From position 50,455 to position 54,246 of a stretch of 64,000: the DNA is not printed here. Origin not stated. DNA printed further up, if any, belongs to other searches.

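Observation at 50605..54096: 1163-aa protein with a type IV prepilin N-terminus, FN3-like modules and a Cys-rich C-terminus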

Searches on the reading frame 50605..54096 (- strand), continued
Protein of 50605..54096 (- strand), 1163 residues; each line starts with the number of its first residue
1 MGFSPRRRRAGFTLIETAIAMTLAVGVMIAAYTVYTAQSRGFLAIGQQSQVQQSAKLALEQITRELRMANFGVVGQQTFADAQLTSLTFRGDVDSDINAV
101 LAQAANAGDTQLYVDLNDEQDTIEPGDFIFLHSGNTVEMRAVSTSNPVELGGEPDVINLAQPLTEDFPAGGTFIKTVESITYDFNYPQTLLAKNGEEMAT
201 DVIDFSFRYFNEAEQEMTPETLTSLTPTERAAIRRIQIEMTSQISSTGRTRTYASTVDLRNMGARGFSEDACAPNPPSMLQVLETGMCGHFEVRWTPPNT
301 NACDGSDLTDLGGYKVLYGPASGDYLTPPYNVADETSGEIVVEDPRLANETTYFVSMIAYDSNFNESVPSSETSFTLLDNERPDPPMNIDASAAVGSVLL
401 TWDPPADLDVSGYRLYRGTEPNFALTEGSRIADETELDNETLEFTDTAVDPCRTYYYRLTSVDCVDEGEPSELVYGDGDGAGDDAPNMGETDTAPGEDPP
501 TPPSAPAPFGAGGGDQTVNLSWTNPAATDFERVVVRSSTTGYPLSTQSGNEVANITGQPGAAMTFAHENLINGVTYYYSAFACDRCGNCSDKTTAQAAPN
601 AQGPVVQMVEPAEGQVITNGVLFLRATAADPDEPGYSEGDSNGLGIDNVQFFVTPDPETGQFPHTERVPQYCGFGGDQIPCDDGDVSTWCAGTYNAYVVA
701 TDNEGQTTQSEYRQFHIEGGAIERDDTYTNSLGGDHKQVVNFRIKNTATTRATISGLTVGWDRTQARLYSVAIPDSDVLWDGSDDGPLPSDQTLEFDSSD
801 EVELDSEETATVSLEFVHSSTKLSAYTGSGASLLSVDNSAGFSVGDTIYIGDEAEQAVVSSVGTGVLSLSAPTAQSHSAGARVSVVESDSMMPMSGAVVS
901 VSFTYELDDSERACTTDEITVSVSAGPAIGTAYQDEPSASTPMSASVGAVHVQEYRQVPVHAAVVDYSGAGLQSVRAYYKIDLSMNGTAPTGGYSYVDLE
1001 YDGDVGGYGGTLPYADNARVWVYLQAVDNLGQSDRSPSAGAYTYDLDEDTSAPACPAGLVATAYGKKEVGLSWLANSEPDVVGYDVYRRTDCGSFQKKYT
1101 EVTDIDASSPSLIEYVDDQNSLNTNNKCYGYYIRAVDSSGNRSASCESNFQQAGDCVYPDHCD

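Call 21: find_related_loci(query=A1, collection=genome_contigs, flank=10000)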
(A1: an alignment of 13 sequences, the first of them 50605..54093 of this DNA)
Query A1 (1162 aa) in genome_contigs; peptide patterns used: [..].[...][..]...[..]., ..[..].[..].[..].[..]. (x = any residue, [..] = any of these).
179 stretches matched a pattern; 72 encode a relative of the query (tblastn E <= 1e-3); 68 distinct loci.
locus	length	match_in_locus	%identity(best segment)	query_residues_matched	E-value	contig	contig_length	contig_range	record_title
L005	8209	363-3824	48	7-1155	0e+0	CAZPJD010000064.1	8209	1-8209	MAG TPA_asm: uncultured bacterium isolate binchicken_co200_86 genome assembly, contig: k141_832785, whole genome shotgun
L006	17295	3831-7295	44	7-1155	0e+0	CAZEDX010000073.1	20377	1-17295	MAG TPA_asm: uncultured bacterium isolate SRP278314_co2_238 genome assembly, contig: NODE_3506_length_20377_cov_6.329495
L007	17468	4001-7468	43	6-1153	0e+0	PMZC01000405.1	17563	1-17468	MAG: Deltaproteobacteria bacterium isolate fen_1099 73.20110800_E3D.111_contig_3094, whole genome shotgun sequence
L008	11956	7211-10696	45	1-1158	0e+0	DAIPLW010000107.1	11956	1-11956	MAG TPA_asm: bacterium isolate CTOTU29523 NODE_2942_length_11956_cov_6.434417, whole genome shotgun sequence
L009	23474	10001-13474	46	5-1158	0e+0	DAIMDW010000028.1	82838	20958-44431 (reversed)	MAG TPA_asm: bacterium isolate CTOTU18725 NODE_201_length_82838_cov_10.385598, whole genome shotgun sequence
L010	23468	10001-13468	49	7-1155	0e+0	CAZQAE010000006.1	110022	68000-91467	MAG TPA_asm: uncultured bacterium isolate SRP191223_co1_360 genome assembly, contig: NODE_65_length_110022_cov_8.220321,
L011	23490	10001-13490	52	5-1158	0e+0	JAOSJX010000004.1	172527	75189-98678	MAG: Deltaproteobacteria bacterium isolate FR_14 FR-FEN-1099-1_s12, whole genome shotgun sequence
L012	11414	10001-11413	50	6-475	2e-142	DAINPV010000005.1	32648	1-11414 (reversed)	MAG TPA_asm: bacterium isolate CTOTU18531 NODE_1142_length_32648_cov_5.840794, whole genome shotgun sequence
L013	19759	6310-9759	39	10-1158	0e+0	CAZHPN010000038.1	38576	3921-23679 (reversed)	MAG TPA_asm: uncultured bacterium isolate binchicken_co3_336 genome assembly, contig: NODE_3090_length_38576_cov_7.29861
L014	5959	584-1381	34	308-599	2e-23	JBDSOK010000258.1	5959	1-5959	MAG: Nitrospiria bacterium isolate cluster1_bin.438 k127_4514248, whole genome shotgun sequence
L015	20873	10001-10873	28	277-587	9e-18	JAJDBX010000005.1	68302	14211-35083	MAG: Nitrospirota bacterium isolate OFTM336 OFTM336_4, whole genome shotgun sequence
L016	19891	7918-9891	34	301-602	7e-17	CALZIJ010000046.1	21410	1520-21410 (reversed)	MAG: Nitrospiria bacterium isolate FO_M_Nitrospirota_01.1 genome assembly, contig: scaffold_2291, whole genome shotgun s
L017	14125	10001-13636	29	288-1158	8e-17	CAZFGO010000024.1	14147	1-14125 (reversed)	MAG TPA_asm: uncultured Gammaproteobacteria bacterium isolate SRP093762_co1_14 genome assembly, contig: NODE_2548_length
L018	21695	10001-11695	35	301-620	2e-15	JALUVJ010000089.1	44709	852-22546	MAG: Nitrospira sp. isolate 128-326_metabat2_scaf2bin.035 128-326_scaffold_291_c1, whole genome shotgun sequence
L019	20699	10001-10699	31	270-476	2e-15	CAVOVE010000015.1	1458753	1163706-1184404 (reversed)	MAG: uncultured Candidatus Rokubacteria bacterium isolate MFD09779.bin.2.198 genome assembly, contig: contig_8186, whole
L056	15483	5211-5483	30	1048-1147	7e-5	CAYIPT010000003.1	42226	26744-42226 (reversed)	MAG TPA_asm: uncultured Candidatus Saccharibacteria bacterium isolate ERP119705_co3_333 genome assembly, contig: NODE_85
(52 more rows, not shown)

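Call 31: predict_structure(alignment_id=A1)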
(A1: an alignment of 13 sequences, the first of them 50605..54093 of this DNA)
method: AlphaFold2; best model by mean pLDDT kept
length: 1162 residues; sequences in the alignment: 13
mean_pLDDT: 72.8   pTM: 0.33
mean pLDDT of the five models: 72.8, 71.8, 71.7, 70.7, 67.2
residues with pLDDT >= 90: 64; 70-90: 714; 50-70: 258; < 50: 126
segments of 3 or more residues with pLDDT < 50: 1-11, 71-74, 218-221, 260-268, 477-499, 658-663, 924-956, 985-988, 1014-1016, 1033-1048
pLDDT, mean of each block of 10 residues (from residue 1): 35 62 71 59 58 70 64 54 69 67 88 74 76 72 84 84 81 76 76 80 78 60 56 76 68 67 48 87 75 88 77 84 74 75 75 87 78 83 83 70 82 87 85 83 78 81 81 62 39 43 82 82 80 90 87 84 85 86 78 81 79 80 80 61 76 61 60 68 75 83 80 77 79 70 83 87 81 67 75 78 83 84 86 86 84 82 89 85 71 76 77 80 41 27 30 45 55 68 52 70 57 54 64 39 36 84 85 76 87 82 70 84 85 80 82 67 45
secondary structure, 60 per line:
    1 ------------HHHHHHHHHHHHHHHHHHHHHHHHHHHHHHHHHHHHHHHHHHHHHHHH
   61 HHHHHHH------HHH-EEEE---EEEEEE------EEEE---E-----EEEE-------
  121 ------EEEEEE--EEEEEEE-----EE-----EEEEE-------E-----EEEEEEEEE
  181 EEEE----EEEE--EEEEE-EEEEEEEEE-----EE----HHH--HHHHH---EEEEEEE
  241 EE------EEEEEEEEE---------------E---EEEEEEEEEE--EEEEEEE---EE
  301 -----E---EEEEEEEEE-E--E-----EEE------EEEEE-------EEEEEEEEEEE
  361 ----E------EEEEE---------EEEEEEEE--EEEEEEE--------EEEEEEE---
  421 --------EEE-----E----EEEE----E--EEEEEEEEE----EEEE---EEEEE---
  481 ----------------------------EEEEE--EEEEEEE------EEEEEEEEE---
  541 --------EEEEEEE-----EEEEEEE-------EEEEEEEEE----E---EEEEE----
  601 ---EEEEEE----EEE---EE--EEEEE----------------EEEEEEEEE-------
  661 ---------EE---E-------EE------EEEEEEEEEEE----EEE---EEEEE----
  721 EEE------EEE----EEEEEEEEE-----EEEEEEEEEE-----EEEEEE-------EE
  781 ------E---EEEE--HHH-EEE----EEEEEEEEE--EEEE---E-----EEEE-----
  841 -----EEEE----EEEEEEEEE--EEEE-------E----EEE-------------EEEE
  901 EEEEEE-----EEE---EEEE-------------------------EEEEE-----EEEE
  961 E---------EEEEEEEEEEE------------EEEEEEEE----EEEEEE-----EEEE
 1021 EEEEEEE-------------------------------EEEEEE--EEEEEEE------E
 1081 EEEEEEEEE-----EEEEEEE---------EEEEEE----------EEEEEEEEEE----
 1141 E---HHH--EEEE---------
elements in order (helices of 4 or more, strands of 3 or more residues): H13-67 E78-81 E85-90 E97-100 E110-113 E127-132 E135-141 E154-158 E172-184 E189-192 E195-199 E201-209 H226-230 E234-242 E249-257 E277-286 E289-295 E310-318 E329-331 E338-342 E350-360 E372-376 E386-393 E396-402 E411-417 E429-431 E442-445 E453-461 E466-469 E473-477 E509-513 E516-522 E529-537 E549-555 E561-567 E575-583 E592-596 E604-609 E614-616 E624-628 E645-653 E691-701 E706-708 E712-716 E721-723 E730-732 E737-745 E751-760 E766-771 E791-794 E801-803 E808-816 E819-822 E832-835 E846-849 E854-862 E865-868 E881-883 E897-906 E912-914 E918-921 E947-951 E957-961 E971-981 E994-1001 E1006-1011 E1017-1027 E1059-1064 E1067-1073 E1080-1089 E1095-1101 E1111-1116 E1127-1136 E1150-1153

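Call 33: fold_search(model_id=the predicted structure, library=pdb)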
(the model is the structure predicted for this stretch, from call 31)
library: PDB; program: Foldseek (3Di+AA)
matches with E <= 10: 1886; with E <= 0.001: 524
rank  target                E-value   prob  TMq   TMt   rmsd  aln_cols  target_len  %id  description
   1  8q6t_I                5.5e-23  1.00  0.12  0.12  111.5      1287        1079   11  Helical reconstruction of the relaxed thick filament from FIB milled left ventricular mouse myofibrils (released 2023-11-01)
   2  8g4l_am               2.8e-17  1.00  0.10  0.10  93.5      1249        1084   11  Cryo-EM structure of the human cardiac myosin filament (released 2023-11-01)
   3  6tpw                  9.6e-17  1.00  0.14  0.31  15.4       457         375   18  Crystal structures of FNIII domain one through four of the human leucocyte common antigen-related protein ( LAR) (released 2020-05-13)
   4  4pbx                  1.3e-15  1.00  0.10  0.18  34.9       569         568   13  Crystal structure of the six N-terminal domains of human receptor protein tyrosine phosphatase sigma (released 2014-11-12)
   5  9ba4_A                2.1e-15  1.00  0.14  0.16  46.5      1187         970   12  Full-length cross-linked Contactin 2 (CNTN2) (released 2024-07-17)
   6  9pvp                  1.0e-14  1.00  0.10  0.08  52.4      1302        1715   10  Cryo-EM structure of receptor tyrosine kinase ROS1 extracellular domain (released 2026-02-25)
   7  8v2b_B                1.2e-14  1.00  0.13  0.20  23.1       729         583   13  Cryo-EM structure of mouse type II OSM receptor complex: model for full extracellular assembly (released 2024-11-20)
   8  8qy6_A                5.1e-14  1.00  0.12  0.21  23.1       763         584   12  Structure of interleukin 6 (gp130 P496L mutant). (released 2024-02-21)
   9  9fly_A                5.8e-14  1.00  0.11  0.13  102.4      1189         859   10  CryoEM structure of the base (4151-5009) in the grappling hook protein A (GhpA) in the bacterium Aureispira sp. CCB-QB (released 2024-10-16)
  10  8k53_A                6.7e-14  1.00  0.13  0.17  33.9      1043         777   12  Structure of the Dimeric Human CNTN2 Ig 1-6-FNIII 1-2 Domain in an Asymmetric State (released 2023-12-06)
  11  9ozi_A                8.1e-14  1.00  0.14  0.10  54.6      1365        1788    8  Cryo-EM structure of chicken ROS1 in apo-state. This is the complete map and model. (released 2026-02-25)
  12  8qy5_A                1.1e-13  1.00  0.12  0.20  23.2       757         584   12  Structure of interleukin 6. (released 2024-02-21)
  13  3t1w                  1.6e-13  1.00  0.12  0.29  16.5       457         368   16  Structure of the four-domain fragment Fn7B89 of oncofetal fibronectin (released 2012-03-21)
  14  6tav_D                2.6e-13  1.00  0.11  0.11  43.9      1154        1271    9  Crystal structure of endopeptidase-induced alpha2-macroglobulin (released 2021-05-12)
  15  8dh9_A                3.2e-13  1.00  0.10  0.20  26.2       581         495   13  Leptin-bound leptin receptor complex-D3-D7 (released 2023-04-19)
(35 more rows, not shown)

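Call 39: find_encoding_contigs(protein=P0013, flank=10000, max_places=1)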
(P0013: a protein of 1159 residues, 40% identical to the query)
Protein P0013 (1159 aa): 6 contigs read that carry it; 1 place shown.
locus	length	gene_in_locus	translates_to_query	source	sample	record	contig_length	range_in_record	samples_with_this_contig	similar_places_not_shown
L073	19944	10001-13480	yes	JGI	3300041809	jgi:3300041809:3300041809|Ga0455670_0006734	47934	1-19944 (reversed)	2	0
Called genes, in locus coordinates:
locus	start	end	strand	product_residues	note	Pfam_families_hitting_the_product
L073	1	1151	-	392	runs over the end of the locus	PF00149:Metallophos, PF13473:Cupredoxin_1, PF00116:COX2 (weak)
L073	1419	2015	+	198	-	PF07963:N_methyl (weak)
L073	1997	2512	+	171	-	PF07963:N_methyl (weak)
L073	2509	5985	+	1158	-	PF07963:N_methyl (weak), PF00041:fn3 (weak), PF25523:Ig_RIMBP2 (weak), PF00041:fn3 (weak)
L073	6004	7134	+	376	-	PF14341:PilX_N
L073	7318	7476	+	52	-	-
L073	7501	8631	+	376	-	PF14341:PilX_N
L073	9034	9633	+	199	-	PF12019:GspH (faint)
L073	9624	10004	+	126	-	PF07963:N_methyl (weak)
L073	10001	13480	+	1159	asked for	PF07963:N_methyl (weak), PF00041:fn3 (weak)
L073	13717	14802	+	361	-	PF14341:PilX_N (weak)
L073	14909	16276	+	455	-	-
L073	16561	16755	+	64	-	-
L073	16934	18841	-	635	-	PF00514:Arm (faint), PF02985:HEAT (faint), PF12717:Cnd1 (faint), PF13513:HEAT_EZ (faint), PF13646:HEAT_2, PF20168:PDS5 (faint), PF13646:HEAT_2, PF03130:HEAT_PBS (weak), +7 more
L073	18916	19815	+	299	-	PF00892:EamA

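Call 40: find_encoding_contigs(protein=P0008, flank=10000, max_places=1)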
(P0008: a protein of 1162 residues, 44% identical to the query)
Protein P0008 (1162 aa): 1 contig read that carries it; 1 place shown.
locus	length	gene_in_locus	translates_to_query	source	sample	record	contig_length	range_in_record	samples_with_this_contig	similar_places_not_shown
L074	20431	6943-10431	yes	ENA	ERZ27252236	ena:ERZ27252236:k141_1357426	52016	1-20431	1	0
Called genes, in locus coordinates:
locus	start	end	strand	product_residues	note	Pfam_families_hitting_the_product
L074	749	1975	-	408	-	PF13599:Pentapeptide_4 (faint), PF00805:Pentapeptide, PF07885:Ion_trans_2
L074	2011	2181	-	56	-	-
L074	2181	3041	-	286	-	-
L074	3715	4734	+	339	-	PF00318:Ribosomal_S2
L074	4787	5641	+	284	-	PF25025:EF-Ts_N, PF00889:EF_TS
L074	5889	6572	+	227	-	PF07963:N_methyl (weak)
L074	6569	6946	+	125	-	-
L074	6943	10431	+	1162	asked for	PF00041:fn3 (weak)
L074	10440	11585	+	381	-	PF14341:PilX_N (weak), PF10988:DUF2807 (faint)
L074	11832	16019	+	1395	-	-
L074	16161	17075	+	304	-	PF16697:Yop-YscD_cpl, PF00498:FHA, PF16697:Yop-YscD_cpl, PF00498:FHA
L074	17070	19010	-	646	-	PF00069:Pkinase, PF07714:PK_Tyr_Ser-Thr, PF13428:TPR_14 (faint), PF13432:TPR_16 (faint), PF00515:TPR_1 (faint), PF07719:TPR_2 (faint), PF13181:TPR_8 (faint), PF13414:TPR_11 (faint)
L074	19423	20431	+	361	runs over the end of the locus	PF13415:Beta-prop_FBX42, PF01344:Kelch_1 (faint), PF07646:Kelch_2 (faint), PF13418:Beta-prop_TYW4, PF13964:Beta-prop_Calicin (faint), PF24681:Kelch_KLHDC2_KLHL20_DRC7, PF13854:Kelch_HCF (weak), PF24981:Beta-prop_ATRN-LZTR1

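Call 60: search_protein_families(library=pfam, proteins=[P0015], max_evalue=0.001)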
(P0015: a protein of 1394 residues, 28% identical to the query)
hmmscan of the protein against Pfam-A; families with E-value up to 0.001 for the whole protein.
P0015 (1394 aa): 3 families
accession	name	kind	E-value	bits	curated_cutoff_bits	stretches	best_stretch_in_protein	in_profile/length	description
PF07963.17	N_methyl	-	1e-10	41.1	21.2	1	4-30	1-27/27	Prokaryotic N-terminal methylation motif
PF25523.1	Ig_RIMBP2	-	7.6e-10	39.2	27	0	218-277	2-71/105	RIMBP2-like, immunoglobulin-like domain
PF00041.27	fn3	-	5.4e-07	30.2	25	0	220-284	1-56/84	Fibronectin type III domain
